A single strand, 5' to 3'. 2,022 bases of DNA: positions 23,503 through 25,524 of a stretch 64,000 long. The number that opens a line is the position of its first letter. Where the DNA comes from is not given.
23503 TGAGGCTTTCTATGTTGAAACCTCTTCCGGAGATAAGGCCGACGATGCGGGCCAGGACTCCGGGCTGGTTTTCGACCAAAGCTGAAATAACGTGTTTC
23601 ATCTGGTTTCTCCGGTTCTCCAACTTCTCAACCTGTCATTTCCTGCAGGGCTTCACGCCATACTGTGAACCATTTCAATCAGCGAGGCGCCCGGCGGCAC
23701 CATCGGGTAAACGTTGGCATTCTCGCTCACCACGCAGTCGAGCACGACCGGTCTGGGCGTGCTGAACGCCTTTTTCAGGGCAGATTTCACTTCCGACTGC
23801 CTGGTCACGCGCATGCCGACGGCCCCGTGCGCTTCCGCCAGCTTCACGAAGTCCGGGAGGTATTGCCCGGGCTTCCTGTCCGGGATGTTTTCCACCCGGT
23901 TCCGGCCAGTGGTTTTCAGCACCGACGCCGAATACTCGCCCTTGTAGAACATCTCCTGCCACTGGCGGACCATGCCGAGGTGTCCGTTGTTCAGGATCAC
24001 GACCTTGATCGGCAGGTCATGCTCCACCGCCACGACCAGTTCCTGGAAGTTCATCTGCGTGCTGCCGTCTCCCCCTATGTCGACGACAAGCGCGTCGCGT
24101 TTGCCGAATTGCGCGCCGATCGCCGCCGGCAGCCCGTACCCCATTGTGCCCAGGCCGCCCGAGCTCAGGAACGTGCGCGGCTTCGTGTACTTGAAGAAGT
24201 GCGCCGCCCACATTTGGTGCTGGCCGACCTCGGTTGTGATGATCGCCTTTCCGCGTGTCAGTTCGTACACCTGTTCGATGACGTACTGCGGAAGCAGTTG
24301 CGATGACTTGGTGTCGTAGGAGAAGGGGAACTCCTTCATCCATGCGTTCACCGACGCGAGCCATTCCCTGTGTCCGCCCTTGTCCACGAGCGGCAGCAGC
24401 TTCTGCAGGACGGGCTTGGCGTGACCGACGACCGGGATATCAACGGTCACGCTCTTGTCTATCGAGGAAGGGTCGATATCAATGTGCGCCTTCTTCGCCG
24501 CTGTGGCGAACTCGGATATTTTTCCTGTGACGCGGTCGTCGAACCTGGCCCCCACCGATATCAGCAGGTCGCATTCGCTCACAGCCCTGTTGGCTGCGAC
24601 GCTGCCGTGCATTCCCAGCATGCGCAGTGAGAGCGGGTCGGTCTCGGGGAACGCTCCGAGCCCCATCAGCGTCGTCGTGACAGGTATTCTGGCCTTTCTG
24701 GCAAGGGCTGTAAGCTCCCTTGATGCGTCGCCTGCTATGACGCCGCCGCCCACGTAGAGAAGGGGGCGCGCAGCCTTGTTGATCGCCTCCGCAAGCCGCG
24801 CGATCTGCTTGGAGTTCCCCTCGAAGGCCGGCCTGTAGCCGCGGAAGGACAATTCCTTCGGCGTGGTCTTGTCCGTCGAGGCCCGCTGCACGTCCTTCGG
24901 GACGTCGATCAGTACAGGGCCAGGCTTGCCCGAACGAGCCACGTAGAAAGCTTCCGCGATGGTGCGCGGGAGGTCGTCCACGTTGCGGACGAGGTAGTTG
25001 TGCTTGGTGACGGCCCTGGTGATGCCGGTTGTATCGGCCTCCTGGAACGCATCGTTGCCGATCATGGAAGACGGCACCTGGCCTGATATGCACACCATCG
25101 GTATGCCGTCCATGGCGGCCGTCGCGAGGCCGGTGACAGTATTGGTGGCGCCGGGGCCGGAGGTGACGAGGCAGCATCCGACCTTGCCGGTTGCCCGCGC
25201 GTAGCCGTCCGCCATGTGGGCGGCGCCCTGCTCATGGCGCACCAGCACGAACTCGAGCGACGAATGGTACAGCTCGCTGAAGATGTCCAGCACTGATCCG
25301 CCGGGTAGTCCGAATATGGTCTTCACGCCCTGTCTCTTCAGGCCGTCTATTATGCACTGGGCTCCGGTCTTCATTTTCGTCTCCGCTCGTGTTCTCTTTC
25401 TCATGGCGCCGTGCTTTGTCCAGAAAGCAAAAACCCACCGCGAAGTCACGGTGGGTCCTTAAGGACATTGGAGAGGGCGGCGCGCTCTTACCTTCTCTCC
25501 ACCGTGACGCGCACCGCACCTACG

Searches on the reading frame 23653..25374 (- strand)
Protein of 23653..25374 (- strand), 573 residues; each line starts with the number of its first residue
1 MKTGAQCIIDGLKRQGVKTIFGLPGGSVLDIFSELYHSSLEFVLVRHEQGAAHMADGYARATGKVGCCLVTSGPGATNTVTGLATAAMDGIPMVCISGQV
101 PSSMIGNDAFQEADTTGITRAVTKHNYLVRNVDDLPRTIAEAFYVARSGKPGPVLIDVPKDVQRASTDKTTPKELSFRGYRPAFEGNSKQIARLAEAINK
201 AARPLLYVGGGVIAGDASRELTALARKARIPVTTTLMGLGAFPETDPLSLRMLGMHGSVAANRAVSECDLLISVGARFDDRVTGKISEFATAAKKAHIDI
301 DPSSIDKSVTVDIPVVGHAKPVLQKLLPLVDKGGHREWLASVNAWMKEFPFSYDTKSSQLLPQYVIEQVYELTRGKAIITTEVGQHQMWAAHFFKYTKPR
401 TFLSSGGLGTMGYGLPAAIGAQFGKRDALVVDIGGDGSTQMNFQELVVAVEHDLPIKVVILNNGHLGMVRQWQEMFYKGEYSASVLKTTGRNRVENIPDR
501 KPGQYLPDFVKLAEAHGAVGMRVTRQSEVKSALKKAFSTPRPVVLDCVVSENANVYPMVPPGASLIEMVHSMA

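Call 9: search_protein_families(library=pfam, proteins=[window:23653-25374:-])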
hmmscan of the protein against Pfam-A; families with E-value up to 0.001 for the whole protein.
window:23653-25374:- (573 aa): 3 families
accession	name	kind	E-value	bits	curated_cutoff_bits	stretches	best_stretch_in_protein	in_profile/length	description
PF02775.26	TPP_enzyme_C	-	2.2e-54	183.8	21.9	1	383-547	2-151/151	Thiamine pyrophosphate enzyme, C-terminal TPP binding domain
PF00205.28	TPP_enzyme_M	-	1.4e-48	164.5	30.4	1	191-326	1-137/137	Thiamine pyrophosphate enzyme, central domain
PF02776.23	TPP_enzyme_N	-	1.6e-42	144.5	26.8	1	3-116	2-117/119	Thiamine pyrophosphate enzyme, N-terminal TPP binding domain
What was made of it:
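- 23653..25384 (-): Regulated gene: ilvB (acetolactate synthase large subunit), with SD GGAG at 25384-25381 and ATG at 25374. It is followed by ilvH (23623-23114), leuA (23117-21570), aroE (21543-20662) and a prepilin peptidase (20665-19781). Pfam (call 9).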

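Call 10: find_related_loci(query=window:23653-25374:-, collection=genome_contigs, flank=3000)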
Query window:23653-25374:- (573 aa) in genome_contigs; peptide patterns used: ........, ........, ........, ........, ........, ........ (x = any residue, [..] = any of these).
599 stretches matched a pattern (row limit reached: there are more); 597 encode a relative of the query (tblastn E <= 1e-3); the best 80 are kept; 80 distinct loci.
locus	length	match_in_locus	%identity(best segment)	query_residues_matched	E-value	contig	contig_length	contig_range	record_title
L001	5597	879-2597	70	1-573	0e+0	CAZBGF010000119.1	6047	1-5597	MAG TPA_asm: uncultured Verrucomicrobiota bacterium isolate binchicken_co181_6 genome assembly, contig: NODE_29074_lengt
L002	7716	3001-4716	72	1-573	0e+0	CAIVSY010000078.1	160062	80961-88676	uncultured bacterium isolate LaPlata_bin-2000 genome assembly, contig: bin-2000:078/118, whole genome shotgun sequence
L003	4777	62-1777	71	1-573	0e+0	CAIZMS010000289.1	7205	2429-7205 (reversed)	uncultured bacterium isolate Loc080925-8m_bin-101 genome assembly, contig: bin-101:289/419, whole genome shotgun sequenc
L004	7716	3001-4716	70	1-573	0e+0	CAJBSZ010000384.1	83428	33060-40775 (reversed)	uncultured bacterium isolate Loc090907-8m_bin-482 genome assembly, contig: bin-482:384/559, whole genome shotgun sequenc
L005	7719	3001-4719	68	2-573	0e+0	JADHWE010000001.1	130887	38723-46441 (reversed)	MAG: Kiritimatiellae bacterium isolate BS750m-G19 BS-750m-C25, whole genome shotgun sequence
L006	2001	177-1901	66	2-573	0e+0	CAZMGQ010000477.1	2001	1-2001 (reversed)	MAG TPA_asm: uncultured Lentisphaerales bacterium isolate binchicken_co173_295 genome assembly, contig: NODE_188968_leng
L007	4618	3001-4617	69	1-538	0e+0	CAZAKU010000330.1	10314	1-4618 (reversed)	MAG TPA_asm: uncultured Lentisphaerales bacterium isolate SRP163645_co1_218 genome assembly, contig: k141_7095196, whole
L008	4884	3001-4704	62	1-570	0e+0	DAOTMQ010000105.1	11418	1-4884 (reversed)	MAG TPA_asm: Kiritimatiellia bacterium isolate AMR_MDS_2917 NODE_6048_length_11418_cov_9.757458, whole genome shotgun se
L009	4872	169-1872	64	1-570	0e+0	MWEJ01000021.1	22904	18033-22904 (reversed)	MAG: Verrucomicrobia bacterium ADurb.Bin070 BWX70_contig000021, whole genome shotgun sequence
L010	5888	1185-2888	62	1-570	0e+0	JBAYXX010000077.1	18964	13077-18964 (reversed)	MAG: Kiritimatiellia bacterium isolate SO_2017_CLC_139 scaffold_3931_c1_PH3_2017, whole genome shotgun sequence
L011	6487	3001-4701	63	2-570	0e+0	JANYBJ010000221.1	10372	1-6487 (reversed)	MAG: bacterium isolate GL140_5_metabat_74_sub GL140_5_k141_3163878, whole genome shotgun sequence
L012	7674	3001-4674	61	4-573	0e+0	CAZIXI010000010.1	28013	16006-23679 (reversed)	MAG TPA_asm: uncultured bacterium isolate SRP077602_co2_311 genome assembly, contig: NODE_2513_length_28013_cov_4.109450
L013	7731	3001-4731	58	2-573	0e+0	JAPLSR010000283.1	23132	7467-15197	MAG: Candidatus Sumerlaeota bacterium isolate LacPavin_0920_SED5_MAG_50_10 LacPavin_0920_SED5_scaffold_1382116, whole ge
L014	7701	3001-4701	59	1-570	0e+0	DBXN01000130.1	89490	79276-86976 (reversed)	MAG TPA_asm: Verrucomicrobia bacterium UBA1211 UBA1211_contig_31386, whole genome shotgun sequence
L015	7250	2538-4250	58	4-573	0e+0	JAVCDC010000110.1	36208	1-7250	MAG: Candidatus Tritonobacter lacicola isolate MAG_3300035698_867 Ga0374944_519819, whole genome shotgun sequence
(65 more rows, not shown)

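Call 41: find_encoding_contigs(protein=window:23653-25374:-, flank=1500, max_places=6)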
Protein window:23653-25374:- (573 aa): 4 contigs read that carry it; 3 places shown.
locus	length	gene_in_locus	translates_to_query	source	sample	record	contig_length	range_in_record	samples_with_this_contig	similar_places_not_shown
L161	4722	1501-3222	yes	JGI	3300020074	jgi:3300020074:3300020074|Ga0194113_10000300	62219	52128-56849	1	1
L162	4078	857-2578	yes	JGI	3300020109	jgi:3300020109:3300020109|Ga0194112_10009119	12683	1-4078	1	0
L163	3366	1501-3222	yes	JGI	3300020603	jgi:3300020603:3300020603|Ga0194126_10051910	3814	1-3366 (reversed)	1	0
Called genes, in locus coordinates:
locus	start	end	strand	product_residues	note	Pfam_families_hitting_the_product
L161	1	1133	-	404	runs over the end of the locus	PF06245:DUF1015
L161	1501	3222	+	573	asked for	PF02776:TPP_enzyme_N, PF00205:TPP_enzyme_M, PF02775:TPP_enzyme_C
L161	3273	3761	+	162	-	PF01842:ACT, PF13291:ACT_4, PF22629:ACT_AHAS_ss, PF13710:ACT_5, PF10369:ALS_ss_C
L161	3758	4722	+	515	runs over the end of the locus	PF00682:HMGL-like, PF22617:HCS_D2, PF08502:LeuA_dimer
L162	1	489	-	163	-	?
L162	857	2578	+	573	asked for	PF02776:TPP_enzyme_N, PF00205:TPP_enzyme_M, PF02775:TPP_enzyme_C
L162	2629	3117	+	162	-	PF01842:ACT, PF13291:ACT_4, PF22629:ACT_AHAS_ss, PF13710:ACT_5, PF10369:ALS_ss_C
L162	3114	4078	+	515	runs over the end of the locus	PF00682:HMGL-like, PF22617:HCS_D2, PF08502:LeuA_dimer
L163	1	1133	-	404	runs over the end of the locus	PF06245:DUF1015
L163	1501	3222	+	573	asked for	PF02776:TPP_enzyme_N, PF00205:TPP_enzyme_M, PF02775:TPP_enzyme_C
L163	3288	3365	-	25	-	?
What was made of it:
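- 23653..25384 (-): JGI gene calls on identical contigs give a 573-aa product (call 41).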

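Call 51: find_homologous_proteins(query=window:23653-25374:-, max_evalue=1e-100)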
Query window:23653-25374:- (573 aa): 8000 proteins with E <= 1e-100 among 8000 candidates; the best 120 are listed.
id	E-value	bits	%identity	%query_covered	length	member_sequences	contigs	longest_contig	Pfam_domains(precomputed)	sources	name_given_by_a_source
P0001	0.0e+0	1294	100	100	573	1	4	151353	PF02775.27,PF02776.24,PF00205.29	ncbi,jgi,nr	ncbi:MAG: biosynthetic-type acetolactate synthase large subunit [Lentisphaerae bacterium]|nr:biosynt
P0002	0.0e+0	1292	100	100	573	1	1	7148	PF02775.27,PF02776.24,PF00205.29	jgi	-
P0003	0.0e+0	1291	100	100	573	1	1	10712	PF02775.27,PF02776.24,PF00205.29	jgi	-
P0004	0.0e+0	1022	77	100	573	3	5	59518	PF02775.27,PF02776.24,PF00205.29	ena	-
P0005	3.4e-297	1005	76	100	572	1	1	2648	PF02775.27,PF02776.24,PF00205.29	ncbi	-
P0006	5.9e-295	998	75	100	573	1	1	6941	PF02775.27,PF02776.24,PF00205.29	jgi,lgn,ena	-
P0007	2.1e-294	996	76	100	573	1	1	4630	PF02775.27,PF02776.24,PF00205.29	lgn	-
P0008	3.3e-294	995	75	100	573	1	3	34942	PF02775.27,PF02776.24,PF00205.29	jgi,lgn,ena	-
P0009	1.9e-293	993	78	99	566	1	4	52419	PF02775.27,PF02776.24,PF00205.29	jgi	jgi:acetolactate synthase-1/2/3 large subunit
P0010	1.6e-292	990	76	99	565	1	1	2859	PF02775.27,PF02776.24,PF00205.29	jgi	jgi:acetolactate synthase-1/2/3 large subunit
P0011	1.9e-292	989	75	100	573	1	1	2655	PF02775.27,PF02776.24,PF00205.29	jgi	-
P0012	5.4e-292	988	75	100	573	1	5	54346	PF02775.27,PF02776.24,PF00205.29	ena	-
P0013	1.0e-291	987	75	100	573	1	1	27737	PF02775.27,PF02776.24,PF00205.29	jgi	jgi:acetolactate synthase-1/2/3 large subunit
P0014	1.5e-291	986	75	100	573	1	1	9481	PF02775.27,PF02776.24,PF00205.29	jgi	-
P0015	2.7e-290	982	76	100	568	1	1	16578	PF02775.27,PF02776.24,PF00205.29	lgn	-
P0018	2.6e-289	979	73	100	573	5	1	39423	PF02775.27,PF02776.24,PF00205.29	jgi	jgi:acetolactate synthase-1/2/3 large subunit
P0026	4.9e-287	971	75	99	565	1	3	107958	PF02775.27,PF02776.24,PF00205.29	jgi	jgi:acetolactate synthase-1/2/3 large subunit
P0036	9.6e-285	964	73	100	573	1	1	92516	PF02775.27,PF02776.24,PF00205.29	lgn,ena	-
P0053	8.8e-282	954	71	100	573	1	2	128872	PF02775.27,PF02776.24,PF00205.29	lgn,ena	-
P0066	8.1e-280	948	73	100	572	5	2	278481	PF02775.27,PF02776.24,PF00205.29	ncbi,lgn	-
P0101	7.1e-277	938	71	100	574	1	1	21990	PF02775.27,PF02776.24,PF00205.29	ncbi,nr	ncbi:acetolactate synthase, large subunit, biosynthetic type [bacterium E08(2017)]|nr:acetolactate s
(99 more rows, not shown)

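Call 52: find_encoding_contigs(protein=P0004, flank=700, max_places=1)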
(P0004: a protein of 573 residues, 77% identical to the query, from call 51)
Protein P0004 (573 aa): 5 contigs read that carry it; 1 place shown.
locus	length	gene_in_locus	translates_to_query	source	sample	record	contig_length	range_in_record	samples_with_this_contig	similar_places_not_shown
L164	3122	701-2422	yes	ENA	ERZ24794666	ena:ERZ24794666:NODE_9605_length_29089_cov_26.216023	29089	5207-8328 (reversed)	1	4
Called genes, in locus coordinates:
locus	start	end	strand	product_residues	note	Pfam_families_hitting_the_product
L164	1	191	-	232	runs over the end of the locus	-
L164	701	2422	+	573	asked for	PF02776:TPP_enzyme_N, PF00205:TPP_enzyme_M, PF02775:TPP_enzyme_C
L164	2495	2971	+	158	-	PF01842:ACT, PF13291:ACT_4 (weak), PF22629:ACT_AHAS_ss, PF13710:ACT_5, PF10369:ALS_ss_C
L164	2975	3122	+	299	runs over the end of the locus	PF08501:Shikimate_dh_N, PF18317:SDH_C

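Call 53: find_encoding_contigs(protein=P0009, flank=700, max_places=1)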
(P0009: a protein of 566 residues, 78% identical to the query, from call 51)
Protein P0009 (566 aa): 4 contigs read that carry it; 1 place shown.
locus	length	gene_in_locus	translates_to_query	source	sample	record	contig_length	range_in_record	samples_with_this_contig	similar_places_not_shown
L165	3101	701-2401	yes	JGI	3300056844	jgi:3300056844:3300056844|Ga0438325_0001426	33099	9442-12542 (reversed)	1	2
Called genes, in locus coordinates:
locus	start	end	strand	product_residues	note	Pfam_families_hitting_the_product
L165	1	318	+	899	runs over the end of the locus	PF13191:AAA_16 (faint), PF05496:RuvB_N (faint), PF00004:AAA, PF00005:ABC_tran (faint), PF00910:RNA_helicase (faint), PF17862:AAA_lid_3, PF00004:AAA, PF17862:AAA_lid_3, +8 more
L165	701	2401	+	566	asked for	PF02776:TPP_enzyme_N, PF00205:TPP_enzyme_M, PF02775:TPP_enzyme_C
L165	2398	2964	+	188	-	PF01842:ACT, PF13291:ACT_4 (weak), PF22629:ACT_AHAS_ss, PF13710:ACT_5, PF10369:ALS_ss_C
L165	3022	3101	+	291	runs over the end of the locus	PF08501:Shikimate_dh_N, PF18317:SDH_C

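Call 54: find_encoding_contigs(protein=P0012, flank=700, max_places=1)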
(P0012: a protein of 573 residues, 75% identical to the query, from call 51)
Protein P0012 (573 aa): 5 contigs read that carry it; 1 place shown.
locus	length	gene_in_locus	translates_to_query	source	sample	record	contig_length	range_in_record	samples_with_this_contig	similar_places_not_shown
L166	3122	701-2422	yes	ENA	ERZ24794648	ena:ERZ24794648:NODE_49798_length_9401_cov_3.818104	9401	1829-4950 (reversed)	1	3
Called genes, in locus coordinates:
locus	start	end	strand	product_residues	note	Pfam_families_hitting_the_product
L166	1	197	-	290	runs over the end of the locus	PF05157:MshEN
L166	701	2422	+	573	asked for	PF02776:TPP_enzyme_N, PF00205:TPP_enzyme_M, PF02775:TPP_enzyme_C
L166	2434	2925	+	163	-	PF01842:ACT, PF13291:ACT_4 (weak), PF22629:ACT_AHAS_ss, PF13710:ACT_5, PF10369:ALS_ss_C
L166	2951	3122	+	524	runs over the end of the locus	PF00682:HMGL-like, PF22617:HCS_D2, PF08502:LeuA_dimer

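Call 55: find_encoding_contigs(protein=P0018, flank=700, max_places=1)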
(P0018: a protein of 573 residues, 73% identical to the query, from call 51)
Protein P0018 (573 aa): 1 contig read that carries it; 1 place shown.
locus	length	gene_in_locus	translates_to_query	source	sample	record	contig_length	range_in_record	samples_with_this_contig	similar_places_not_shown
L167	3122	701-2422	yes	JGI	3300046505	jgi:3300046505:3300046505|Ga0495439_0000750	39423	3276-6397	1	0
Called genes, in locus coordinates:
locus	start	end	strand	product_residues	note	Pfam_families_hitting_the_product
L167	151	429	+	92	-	-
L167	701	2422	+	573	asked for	PF02776:TPP_enzyme_N, PF00205:TPP_enzyme_M, PF02775:TPP_enzyme_C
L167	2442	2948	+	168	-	PF13291:ACT_4 (weak), PF01842:ACT, PF22629:ACT_AHAS_ss, PF13710:ACT_5, PF10369:ALS_ss_C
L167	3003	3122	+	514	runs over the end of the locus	PF00682:HMGL-like, PF22617:HCS_D2, PF08502:LeuA_dimer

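Call 56: find_encoding_contigs(protein=P0026, flank=700, max_places=1)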
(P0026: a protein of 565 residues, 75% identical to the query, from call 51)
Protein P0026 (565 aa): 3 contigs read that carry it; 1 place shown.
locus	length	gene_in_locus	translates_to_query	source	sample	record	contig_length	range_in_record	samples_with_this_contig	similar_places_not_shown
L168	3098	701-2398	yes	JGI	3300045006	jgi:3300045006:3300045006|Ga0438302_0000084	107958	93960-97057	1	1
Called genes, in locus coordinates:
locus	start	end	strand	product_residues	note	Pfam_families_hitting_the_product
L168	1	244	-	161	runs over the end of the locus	-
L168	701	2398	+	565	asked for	PF02776:TPP_enzyme_N, PF00205:TPP_enzyme_M, PF02775:TPP_enzyme_C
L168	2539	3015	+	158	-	PF01842:ACT, PF13291:ACT_4 (weak), PF22629:ACT_AHAS_ss, PF13710:ACT_5, PF10369:ALS_ss_C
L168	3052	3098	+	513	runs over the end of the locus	PF00682:HMGL-like, PF22617:HCS_D2, PF08502:LeuA_dimer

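Call 57: find_encoding_contigs(protein=P0036, flank=700, max_places=1)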
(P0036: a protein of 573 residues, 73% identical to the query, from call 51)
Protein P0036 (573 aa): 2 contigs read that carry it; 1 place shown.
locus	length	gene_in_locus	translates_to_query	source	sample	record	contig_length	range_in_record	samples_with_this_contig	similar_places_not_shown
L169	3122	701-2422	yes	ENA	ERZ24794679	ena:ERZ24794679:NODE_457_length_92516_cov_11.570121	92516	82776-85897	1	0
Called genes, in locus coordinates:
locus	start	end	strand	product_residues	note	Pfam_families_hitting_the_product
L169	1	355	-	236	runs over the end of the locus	-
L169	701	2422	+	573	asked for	PF02776:TPP_enzyme_N, PF00205:TPP_enzyme_M, PF02775:TPP_enzyme_C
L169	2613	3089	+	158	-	PF01842:ACT, PF13291:ACT_4 (weak), PF22629:ACT_AHAS_ss, PF13710:ACT_5, PF10369:ALS_ss_C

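Call 58: find_encoding_contigs(protein=P0053, flank=700, max_places=1)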
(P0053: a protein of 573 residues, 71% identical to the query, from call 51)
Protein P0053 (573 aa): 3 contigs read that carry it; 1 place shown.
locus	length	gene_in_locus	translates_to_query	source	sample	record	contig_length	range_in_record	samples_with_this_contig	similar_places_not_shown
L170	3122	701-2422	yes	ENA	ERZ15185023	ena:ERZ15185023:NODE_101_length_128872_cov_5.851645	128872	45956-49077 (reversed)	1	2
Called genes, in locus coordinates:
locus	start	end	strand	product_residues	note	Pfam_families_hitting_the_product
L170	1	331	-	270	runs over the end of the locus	PF02673:BacA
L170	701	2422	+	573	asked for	PF02776:TPP_enzyme_N, PF00205:TPP_enzyme_M, PF02775:TPP_enzyme_C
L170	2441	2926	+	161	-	PF01842:ACT, PF13291:ACT_4 (weak), PF22629:ACT_AHAS_ss, PF13710:ACT_5, PF10369:ALS_ss_C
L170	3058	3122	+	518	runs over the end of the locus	PF00682:HMGL-like, PF22617:HCS_D2, PF08502:LeuA_dimer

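Call 59: find_encoding_contigs(protein=P0066, flank=700, max_places=1)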
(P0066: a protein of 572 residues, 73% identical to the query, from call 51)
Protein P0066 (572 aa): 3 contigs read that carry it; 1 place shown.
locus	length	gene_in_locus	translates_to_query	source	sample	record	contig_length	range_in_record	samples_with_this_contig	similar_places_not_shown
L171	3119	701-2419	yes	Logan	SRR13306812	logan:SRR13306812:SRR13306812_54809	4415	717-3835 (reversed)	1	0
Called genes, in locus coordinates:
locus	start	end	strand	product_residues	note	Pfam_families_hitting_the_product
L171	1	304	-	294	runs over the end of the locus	?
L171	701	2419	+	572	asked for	PF02776:TPP_enzyme_N, PF00205:TPP_enzyme_M, PF02775:TPP_enzyme_C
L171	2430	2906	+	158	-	PF01842:ACT, PF13291:ACT_4 (weak), PF22629:ACT_AHAS_ss, PF13710:ACT_5, PF10369:ALS_ss_C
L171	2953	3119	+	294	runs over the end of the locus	?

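Call 74: find_encoding_contigs(protein=P0101, flank=700, max_places=1)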
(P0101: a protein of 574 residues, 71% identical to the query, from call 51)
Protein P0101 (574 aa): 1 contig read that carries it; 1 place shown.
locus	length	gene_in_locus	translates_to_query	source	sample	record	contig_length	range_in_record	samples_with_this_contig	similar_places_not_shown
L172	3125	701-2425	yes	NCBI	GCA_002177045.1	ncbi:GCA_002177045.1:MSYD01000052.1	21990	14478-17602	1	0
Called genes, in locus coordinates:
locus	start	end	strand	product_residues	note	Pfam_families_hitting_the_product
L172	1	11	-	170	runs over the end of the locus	PF13620:CarboxypepD_reg, PF13715:CarbopepD_reg_2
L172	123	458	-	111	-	PF03692:CxxCxxCC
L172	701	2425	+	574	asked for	PF02776:TPP_enzyme_N, PF00205:TPP_enzyme_M, PF02775:TPP_enzyme_C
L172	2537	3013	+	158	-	PF01842:ACT, PF13291:ACT_4, PF22629:ACT_AHAS_ss, PF13710:ACT_5, PF10369:ALS_ss_C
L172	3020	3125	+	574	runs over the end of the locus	PF00682:HMGL-like, PF22617:HCS_D2, PF08502:LeuA_dimer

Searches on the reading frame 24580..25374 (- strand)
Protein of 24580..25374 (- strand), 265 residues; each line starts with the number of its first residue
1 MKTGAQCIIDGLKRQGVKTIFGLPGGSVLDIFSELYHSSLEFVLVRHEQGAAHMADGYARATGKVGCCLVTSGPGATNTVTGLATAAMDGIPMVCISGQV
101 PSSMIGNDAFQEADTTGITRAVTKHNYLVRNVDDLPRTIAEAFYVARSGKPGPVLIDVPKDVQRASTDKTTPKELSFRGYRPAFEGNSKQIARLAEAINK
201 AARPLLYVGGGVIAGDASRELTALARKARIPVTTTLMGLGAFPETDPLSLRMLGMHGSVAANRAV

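Call 13: find_related_loci(query=window:24580-25374:-, collection=metagenome_contigs, flank=2000)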
Query seq(265 aa) (265 aa) in metagenome_contigs; peptide patterns used: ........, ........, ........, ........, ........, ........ (x = any residue, [..] = any of these).
600 stretches matched a pattern (row limit reached: there are more); 595 encode a relative of the query (tblastn E <= 1e-3); the best 80 are kept; 80 distinct loci.
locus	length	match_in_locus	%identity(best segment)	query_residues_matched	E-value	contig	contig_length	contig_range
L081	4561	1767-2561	81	1-265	6e-148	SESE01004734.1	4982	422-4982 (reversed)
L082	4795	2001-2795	79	1-265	4e-143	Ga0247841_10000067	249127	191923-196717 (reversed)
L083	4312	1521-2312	77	2-265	2e-137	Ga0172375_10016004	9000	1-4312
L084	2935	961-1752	74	2-265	8e-141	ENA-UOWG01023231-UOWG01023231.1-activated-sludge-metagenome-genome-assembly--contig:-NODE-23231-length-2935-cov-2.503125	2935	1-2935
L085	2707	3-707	82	31-265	1e-139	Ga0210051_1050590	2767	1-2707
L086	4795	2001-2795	68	1-265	1e-122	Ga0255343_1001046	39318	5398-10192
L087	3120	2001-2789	68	1-263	5e-124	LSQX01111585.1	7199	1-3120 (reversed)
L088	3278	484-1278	69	1-265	3e-121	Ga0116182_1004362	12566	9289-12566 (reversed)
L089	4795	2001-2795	64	1-265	8e-117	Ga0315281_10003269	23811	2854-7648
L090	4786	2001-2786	64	4-265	1e-116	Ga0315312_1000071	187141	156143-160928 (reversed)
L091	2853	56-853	62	2-265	2e-115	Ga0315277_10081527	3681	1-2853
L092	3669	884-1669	64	4-265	2e-113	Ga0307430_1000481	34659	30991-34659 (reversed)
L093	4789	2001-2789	64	3-265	6e-112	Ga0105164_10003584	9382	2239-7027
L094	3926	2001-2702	69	1-234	9e-112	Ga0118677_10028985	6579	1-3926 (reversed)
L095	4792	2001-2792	61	2-265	7e-110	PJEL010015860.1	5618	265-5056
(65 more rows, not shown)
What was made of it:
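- They come from PVC/Kiritimatiellia-type MAGs and metagenomes with IlvB identity about 57-81% over the stretch compared (calls 10, 13, 51-59, 74).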
